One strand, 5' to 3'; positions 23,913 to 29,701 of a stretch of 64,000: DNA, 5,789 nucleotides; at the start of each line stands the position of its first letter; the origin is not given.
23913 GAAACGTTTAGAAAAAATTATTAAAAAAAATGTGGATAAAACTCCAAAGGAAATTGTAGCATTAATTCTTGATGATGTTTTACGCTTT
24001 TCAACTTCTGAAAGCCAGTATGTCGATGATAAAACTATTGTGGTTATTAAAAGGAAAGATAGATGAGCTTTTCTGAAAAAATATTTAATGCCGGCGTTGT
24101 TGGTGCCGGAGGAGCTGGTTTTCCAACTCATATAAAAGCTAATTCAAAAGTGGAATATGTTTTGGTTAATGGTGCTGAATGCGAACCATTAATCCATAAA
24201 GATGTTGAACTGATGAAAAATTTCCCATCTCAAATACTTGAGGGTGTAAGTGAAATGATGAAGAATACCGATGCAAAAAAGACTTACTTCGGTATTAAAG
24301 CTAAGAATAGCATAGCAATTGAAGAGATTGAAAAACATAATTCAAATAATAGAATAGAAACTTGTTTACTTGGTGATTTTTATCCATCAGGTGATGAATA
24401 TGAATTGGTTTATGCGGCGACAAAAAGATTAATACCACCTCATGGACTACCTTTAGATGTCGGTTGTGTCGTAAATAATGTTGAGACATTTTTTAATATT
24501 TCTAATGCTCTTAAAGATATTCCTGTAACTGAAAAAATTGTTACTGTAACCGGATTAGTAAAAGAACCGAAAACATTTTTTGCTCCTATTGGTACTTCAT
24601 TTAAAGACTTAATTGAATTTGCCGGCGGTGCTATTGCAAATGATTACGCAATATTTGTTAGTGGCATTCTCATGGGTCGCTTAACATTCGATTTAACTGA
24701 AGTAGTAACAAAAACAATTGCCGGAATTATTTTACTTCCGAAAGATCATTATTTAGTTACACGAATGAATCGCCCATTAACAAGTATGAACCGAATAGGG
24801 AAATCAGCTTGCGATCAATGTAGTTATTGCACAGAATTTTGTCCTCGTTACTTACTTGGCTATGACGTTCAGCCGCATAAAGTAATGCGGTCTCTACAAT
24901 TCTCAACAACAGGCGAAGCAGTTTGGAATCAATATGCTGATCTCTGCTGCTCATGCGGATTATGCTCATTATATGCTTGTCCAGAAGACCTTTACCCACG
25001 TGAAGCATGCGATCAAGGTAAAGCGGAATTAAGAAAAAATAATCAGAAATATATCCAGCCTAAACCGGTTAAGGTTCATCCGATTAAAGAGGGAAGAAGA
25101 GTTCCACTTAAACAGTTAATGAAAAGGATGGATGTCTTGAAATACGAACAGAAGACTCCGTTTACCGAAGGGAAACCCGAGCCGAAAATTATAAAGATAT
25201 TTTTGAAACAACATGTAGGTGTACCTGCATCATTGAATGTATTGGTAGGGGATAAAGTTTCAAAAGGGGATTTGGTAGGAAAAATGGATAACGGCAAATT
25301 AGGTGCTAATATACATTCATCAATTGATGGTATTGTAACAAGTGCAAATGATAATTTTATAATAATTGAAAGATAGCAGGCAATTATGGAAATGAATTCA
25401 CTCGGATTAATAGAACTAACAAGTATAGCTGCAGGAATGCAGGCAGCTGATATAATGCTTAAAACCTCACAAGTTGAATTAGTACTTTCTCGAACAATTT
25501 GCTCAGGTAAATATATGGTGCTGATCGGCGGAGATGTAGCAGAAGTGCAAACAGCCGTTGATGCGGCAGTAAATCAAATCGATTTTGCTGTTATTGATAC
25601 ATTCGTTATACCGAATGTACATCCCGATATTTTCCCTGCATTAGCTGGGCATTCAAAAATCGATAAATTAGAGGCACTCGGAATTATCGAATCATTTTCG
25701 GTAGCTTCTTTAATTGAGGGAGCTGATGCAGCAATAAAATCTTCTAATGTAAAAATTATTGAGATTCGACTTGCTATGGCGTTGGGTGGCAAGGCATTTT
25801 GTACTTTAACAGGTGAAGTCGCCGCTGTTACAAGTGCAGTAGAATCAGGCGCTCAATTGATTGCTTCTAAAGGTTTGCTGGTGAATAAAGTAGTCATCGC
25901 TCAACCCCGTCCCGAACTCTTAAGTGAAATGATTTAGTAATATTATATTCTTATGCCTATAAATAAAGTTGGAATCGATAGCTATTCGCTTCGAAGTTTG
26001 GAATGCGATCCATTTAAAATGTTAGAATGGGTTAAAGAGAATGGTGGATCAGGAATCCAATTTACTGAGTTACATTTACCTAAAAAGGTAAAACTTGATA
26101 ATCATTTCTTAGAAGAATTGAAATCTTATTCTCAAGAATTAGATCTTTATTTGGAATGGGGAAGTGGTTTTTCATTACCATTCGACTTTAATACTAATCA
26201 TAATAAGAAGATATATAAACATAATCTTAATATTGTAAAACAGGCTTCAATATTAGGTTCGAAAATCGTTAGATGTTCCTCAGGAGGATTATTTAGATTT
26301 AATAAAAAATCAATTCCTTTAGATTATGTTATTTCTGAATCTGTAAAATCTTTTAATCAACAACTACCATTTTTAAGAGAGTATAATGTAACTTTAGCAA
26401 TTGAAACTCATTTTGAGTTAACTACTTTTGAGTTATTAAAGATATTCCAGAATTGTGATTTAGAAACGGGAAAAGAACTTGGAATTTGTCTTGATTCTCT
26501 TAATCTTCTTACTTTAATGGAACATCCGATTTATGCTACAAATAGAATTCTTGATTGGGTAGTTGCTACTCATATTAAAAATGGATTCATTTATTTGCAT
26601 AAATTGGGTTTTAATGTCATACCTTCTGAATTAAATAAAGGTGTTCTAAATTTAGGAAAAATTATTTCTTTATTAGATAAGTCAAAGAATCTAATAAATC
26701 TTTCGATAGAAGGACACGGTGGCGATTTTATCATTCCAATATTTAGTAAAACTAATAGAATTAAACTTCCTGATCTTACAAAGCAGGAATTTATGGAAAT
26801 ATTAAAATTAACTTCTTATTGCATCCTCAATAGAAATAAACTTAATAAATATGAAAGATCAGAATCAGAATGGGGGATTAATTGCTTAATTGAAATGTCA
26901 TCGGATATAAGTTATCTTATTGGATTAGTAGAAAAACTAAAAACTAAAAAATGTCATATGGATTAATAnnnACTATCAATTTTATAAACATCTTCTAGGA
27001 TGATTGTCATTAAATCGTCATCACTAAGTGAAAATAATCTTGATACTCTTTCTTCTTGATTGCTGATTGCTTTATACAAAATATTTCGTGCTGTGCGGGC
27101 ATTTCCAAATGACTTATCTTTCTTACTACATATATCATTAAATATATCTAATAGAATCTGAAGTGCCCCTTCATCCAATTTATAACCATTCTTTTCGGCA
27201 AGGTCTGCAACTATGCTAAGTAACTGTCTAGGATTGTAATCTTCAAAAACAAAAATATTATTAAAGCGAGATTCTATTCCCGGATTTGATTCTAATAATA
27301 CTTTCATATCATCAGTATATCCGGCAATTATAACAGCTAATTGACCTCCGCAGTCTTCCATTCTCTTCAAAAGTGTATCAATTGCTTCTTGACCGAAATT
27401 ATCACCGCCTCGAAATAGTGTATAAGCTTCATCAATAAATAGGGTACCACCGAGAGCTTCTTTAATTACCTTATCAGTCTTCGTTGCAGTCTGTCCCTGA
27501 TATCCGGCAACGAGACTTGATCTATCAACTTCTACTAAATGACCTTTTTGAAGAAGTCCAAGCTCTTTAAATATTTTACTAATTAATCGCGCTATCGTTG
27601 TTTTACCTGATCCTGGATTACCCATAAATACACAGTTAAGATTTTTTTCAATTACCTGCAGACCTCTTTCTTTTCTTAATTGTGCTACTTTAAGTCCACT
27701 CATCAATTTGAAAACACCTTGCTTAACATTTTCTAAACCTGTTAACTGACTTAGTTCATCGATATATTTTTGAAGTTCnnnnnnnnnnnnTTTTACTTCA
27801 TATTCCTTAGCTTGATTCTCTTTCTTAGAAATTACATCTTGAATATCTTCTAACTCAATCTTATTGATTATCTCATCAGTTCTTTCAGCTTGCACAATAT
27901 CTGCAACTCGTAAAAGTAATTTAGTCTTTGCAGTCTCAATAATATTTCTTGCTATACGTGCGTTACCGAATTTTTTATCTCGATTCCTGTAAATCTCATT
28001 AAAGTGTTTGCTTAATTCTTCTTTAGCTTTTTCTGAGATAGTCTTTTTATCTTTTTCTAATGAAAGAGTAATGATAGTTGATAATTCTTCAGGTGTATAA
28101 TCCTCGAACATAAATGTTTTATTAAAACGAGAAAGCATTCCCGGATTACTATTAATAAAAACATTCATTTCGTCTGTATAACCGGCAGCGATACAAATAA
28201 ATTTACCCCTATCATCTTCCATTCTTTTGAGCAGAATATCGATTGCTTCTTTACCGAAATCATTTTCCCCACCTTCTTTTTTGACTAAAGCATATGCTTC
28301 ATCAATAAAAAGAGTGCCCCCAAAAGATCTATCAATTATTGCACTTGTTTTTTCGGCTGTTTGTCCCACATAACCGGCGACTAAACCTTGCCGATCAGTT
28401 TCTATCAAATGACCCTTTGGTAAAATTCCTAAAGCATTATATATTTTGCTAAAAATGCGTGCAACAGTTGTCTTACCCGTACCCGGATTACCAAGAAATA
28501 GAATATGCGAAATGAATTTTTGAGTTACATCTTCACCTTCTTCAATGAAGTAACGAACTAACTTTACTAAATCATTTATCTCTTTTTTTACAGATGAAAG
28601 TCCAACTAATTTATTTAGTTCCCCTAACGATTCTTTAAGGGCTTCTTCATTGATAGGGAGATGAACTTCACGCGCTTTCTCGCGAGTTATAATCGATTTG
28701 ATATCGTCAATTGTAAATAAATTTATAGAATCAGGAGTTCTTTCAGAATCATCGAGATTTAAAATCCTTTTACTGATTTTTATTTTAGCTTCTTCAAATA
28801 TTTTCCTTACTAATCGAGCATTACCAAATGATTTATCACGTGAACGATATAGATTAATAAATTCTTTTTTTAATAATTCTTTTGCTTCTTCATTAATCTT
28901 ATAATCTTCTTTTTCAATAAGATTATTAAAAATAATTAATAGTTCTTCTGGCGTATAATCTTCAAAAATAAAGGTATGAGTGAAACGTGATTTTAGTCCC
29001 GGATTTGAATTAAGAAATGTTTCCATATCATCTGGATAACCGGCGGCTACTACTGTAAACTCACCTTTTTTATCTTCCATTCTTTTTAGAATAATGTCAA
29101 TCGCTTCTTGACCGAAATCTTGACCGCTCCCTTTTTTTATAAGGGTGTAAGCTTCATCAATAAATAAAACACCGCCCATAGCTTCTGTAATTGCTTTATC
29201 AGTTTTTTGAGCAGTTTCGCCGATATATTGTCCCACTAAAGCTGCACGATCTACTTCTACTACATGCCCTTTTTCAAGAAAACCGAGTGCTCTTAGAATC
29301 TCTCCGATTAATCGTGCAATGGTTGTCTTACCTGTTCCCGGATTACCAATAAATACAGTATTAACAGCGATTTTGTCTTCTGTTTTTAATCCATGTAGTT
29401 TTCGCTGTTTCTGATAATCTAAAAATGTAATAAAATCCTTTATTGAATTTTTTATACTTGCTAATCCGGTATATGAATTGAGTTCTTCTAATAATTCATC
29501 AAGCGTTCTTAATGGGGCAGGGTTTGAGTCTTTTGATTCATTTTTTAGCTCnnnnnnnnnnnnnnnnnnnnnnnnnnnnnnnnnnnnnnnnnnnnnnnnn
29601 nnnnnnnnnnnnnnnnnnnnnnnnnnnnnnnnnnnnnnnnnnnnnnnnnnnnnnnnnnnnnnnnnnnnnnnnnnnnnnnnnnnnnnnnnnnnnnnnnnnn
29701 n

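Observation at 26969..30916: Giant TPR protein with three complete tandem CbbX/SpoVK-type AAA+ modules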

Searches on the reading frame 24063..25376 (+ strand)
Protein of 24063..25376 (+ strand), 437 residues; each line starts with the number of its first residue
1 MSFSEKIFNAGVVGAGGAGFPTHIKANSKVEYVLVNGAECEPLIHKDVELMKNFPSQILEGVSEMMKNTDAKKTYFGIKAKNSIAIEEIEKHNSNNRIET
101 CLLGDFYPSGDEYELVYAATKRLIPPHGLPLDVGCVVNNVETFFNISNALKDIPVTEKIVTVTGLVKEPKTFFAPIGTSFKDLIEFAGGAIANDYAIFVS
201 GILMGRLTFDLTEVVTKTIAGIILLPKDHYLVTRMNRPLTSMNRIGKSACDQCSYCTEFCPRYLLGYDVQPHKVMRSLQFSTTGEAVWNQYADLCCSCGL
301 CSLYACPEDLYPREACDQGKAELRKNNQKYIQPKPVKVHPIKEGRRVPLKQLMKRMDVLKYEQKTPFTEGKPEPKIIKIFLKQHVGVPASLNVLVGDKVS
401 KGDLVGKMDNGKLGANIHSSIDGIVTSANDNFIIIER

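Call 22: search_protein_families(library=pfam, proteins=[window:24063-25376:+], max_evalue=0.001)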
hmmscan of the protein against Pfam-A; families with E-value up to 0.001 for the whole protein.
window:24063-25376:+ (437 aa): 5 families
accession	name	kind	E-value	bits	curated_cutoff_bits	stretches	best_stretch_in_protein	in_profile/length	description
PF01512.22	Complex1_51K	-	3.4e-42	144.3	31.2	1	8-147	2-149/150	Nuo51 FMN-binding domain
PF13534.11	Fer4_17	-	8.1e-16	58.8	22.2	1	249-310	1-60/61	4Fe-4S dicluster domain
PF13375.12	RnfC_N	-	2.2e-11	44.1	25.6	1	371-428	24-80/101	RnfC Barrel sandwich hybrid domain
PF10531.15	SLBB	-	1.6e-09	37.9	27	1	159-195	1-37/55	SLBB domain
PF13187.11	Fer4_9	-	0.00012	22.5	27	1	249-309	1-50/52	4Fe-4S dicluster domain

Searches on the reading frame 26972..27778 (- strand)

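Call 62: search_protein_families(library=ncbifam, proteins=[window:26972-27778:-], max_evalue=1e-20)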
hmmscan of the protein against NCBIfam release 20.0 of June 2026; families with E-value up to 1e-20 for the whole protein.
window:26972-27778:- (269 aa): 3 families
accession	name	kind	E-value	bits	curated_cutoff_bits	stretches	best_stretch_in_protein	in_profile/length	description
TIGR02881.1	spore_V_K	equivalog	1.3e-78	263.7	422.95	1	7-263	3-260/261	stage V sporulation protein K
TIGR03922.1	T7SS_EccA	equivalog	3.7e-66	223.8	466.65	1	8-265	274-549/557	type VII secretion AAA-ATPase EccA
TIGR02880.1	cbbX_cfxQ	equivalog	7.4e-59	199.3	459.25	1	5-265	16-279/284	CbbX protein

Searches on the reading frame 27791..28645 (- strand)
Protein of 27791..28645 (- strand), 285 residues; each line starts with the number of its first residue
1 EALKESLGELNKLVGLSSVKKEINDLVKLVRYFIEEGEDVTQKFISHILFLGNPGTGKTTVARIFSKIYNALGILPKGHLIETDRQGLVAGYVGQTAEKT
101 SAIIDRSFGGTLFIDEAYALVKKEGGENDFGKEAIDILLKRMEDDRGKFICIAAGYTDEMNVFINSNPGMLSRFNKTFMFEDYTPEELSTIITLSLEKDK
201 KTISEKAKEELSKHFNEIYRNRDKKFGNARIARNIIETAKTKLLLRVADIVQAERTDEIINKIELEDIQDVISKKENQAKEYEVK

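Call 62: search_protein_families(library=ncbifam, proteins=[window:27791-28645:-], max_evalue=1e-20)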
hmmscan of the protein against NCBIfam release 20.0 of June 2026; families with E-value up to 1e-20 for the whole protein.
window:27791-28645:- (285 aa): 3 families
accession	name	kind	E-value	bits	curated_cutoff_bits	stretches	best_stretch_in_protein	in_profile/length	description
TIGR02881.1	spore_V_K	equivalog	1.2e-74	250.6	422.95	1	9-260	4-255/261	stage V sporulation protein K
TIGR03922.1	T7SS_EccA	equivalog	2.1e-67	227.9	466.65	1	3-271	268-551/557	type VII secretion AAA-ATPase EccA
TIGR02880.1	cbbX_cfxQ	equivalog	5.5e-58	196.5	459.25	1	3-269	13-279/284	CbbX protein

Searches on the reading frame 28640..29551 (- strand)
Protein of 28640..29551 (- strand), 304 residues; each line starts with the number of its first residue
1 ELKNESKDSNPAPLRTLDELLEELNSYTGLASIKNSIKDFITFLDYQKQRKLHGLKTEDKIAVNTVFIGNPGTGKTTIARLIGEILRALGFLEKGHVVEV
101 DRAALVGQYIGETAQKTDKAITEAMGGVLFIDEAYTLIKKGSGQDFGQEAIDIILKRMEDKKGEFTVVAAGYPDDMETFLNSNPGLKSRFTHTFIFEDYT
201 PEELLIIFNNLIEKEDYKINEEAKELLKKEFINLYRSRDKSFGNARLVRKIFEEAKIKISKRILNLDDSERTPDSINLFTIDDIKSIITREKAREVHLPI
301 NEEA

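Call 27: search_solved_structures(query=window:28640-29551:-, show_alignments=2, max_evalue=1e-10)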
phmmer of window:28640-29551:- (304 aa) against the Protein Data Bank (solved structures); distinct sequences matched with E-value up to 1e-10: 3.
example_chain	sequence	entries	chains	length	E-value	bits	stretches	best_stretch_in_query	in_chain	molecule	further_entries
3zuh_A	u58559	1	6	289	1.3e-57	198.6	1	19-284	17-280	PROTEIN CBBX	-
3syk_A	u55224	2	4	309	1.6e-57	198.4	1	19-284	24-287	Protein CbbX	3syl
9lur_A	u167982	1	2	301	1.7e-45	158.9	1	13-264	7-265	ESX-1 secretion system protein EccA1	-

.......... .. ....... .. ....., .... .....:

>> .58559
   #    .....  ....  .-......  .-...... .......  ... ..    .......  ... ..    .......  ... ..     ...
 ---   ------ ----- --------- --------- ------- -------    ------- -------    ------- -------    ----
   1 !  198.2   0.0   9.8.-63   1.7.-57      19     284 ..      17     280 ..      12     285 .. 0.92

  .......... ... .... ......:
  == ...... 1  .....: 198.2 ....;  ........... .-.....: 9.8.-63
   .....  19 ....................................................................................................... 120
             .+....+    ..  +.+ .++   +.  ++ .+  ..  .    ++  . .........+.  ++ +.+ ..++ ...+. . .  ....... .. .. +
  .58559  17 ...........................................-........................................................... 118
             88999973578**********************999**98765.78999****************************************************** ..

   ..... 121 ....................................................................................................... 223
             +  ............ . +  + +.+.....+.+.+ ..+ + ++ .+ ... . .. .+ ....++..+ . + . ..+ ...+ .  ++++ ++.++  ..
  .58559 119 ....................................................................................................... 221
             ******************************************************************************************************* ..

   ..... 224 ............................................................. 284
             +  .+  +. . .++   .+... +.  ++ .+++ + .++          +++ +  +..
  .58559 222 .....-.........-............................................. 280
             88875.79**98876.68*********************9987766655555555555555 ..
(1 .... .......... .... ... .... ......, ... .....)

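Call 62: search_protein_families(library=ncbifam, proteins=[window:28649-29506:-], max_evalue=1e-20)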
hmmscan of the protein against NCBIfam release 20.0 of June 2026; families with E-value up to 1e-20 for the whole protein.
window:28649-29506:- (286 aa): 3 families
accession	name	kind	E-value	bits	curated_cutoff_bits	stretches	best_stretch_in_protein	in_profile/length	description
TIGR02881.1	spore_V_K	equivalog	2e-83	279.4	422.95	1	6-257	2-251/261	stage V sporulation protein K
TIGR02880.1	cbbX_cfxQ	equivalog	1.5e-70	237.7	459.25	1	3-268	14-275/284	CbbX protein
TIGR03922.1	T7SS_EccA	equivalog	3e-66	224.1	466.65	1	6-271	272-550/557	type VII secretion AAA-ATPase EccA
